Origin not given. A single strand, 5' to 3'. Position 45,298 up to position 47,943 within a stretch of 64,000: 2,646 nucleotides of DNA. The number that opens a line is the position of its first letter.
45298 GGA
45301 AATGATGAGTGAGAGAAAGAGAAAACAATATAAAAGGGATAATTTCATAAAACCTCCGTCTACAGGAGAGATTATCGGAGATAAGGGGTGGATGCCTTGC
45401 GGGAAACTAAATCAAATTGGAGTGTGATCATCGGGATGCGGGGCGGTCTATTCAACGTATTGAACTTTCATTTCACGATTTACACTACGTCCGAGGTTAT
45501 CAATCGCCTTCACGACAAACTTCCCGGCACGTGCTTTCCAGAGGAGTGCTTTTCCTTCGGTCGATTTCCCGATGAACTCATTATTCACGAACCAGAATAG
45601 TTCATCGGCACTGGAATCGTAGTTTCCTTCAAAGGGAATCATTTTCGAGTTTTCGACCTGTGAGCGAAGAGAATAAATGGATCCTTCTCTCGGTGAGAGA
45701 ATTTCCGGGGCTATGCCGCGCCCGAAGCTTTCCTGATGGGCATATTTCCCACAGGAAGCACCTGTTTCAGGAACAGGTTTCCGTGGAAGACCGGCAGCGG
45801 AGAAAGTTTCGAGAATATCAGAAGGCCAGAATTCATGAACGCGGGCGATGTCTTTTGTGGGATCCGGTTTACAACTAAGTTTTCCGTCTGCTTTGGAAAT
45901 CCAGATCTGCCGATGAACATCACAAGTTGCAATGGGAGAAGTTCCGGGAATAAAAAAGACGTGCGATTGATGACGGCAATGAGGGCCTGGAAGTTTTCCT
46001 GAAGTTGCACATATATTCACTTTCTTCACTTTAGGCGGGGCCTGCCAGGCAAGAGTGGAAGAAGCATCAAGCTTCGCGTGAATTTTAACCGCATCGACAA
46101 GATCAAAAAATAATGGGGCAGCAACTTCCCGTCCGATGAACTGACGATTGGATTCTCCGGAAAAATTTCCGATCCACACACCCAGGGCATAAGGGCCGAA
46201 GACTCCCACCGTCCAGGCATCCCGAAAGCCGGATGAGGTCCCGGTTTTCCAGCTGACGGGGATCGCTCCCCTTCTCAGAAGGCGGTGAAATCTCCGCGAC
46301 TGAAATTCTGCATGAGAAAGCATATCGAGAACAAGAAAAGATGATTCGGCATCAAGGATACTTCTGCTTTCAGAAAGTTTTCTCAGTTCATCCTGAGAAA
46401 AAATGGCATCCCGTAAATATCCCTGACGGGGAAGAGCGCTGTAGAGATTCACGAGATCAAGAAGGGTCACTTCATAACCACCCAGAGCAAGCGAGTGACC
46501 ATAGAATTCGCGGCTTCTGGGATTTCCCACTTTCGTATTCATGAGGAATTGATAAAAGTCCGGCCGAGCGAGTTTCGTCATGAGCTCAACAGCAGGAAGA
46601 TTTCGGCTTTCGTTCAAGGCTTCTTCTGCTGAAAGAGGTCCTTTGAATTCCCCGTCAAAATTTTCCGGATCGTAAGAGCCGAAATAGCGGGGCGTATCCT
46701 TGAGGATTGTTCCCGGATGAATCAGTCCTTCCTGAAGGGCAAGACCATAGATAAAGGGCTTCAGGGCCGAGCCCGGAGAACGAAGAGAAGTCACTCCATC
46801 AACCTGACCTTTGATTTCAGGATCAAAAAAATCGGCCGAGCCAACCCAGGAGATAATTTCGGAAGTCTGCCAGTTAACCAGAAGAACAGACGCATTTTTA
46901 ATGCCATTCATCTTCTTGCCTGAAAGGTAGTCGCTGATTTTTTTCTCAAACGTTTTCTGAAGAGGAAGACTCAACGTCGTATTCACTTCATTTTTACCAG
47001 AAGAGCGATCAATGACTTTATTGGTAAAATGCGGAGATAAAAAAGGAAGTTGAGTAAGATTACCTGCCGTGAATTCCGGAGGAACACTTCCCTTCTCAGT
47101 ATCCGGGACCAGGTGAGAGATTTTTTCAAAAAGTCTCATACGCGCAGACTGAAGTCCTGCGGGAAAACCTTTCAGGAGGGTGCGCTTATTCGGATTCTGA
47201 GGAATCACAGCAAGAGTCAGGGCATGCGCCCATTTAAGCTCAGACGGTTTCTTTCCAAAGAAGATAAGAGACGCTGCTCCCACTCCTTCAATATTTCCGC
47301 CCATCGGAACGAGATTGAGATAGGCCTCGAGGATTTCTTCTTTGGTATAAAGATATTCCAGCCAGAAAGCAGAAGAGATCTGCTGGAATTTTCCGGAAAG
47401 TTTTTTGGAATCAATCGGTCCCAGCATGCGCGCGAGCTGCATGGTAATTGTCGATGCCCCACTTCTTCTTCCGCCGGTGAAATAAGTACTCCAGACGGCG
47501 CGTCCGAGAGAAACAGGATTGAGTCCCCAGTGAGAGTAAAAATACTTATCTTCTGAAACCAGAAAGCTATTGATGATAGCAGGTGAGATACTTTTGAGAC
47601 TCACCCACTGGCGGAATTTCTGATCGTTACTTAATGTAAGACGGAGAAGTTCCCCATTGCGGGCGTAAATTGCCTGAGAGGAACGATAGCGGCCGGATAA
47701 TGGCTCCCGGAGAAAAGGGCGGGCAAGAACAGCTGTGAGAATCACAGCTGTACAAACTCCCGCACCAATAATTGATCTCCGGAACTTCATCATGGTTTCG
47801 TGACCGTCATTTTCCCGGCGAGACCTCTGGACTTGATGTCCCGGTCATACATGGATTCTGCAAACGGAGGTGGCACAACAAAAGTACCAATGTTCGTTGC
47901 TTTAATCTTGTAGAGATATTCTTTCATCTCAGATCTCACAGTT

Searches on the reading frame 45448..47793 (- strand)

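Call 60: search_protein_families(library=pfam, proteins=[window:45448-47793:-], max_evalue=0.0001)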
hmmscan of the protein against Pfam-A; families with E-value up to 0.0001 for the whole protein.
window:45448-47793:- (781 aa): 3 families
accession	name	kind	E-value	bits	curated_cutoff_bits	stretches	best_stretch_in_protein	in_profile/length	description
PF00912.28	Transgly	-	2e-47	161.3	27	1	56-209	9-162/178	Transglycosylase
PF00905.27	Transpeptidase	-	1.4e-13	51.2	22.1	1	302-523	2-245/299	Penicillin binding protein transpeptidase domain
PF06832.18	BiPBP_C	-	1.3e-10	41.5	26.8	1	692-771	8-86/90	Penicillin-Binding Protein C-terminus Family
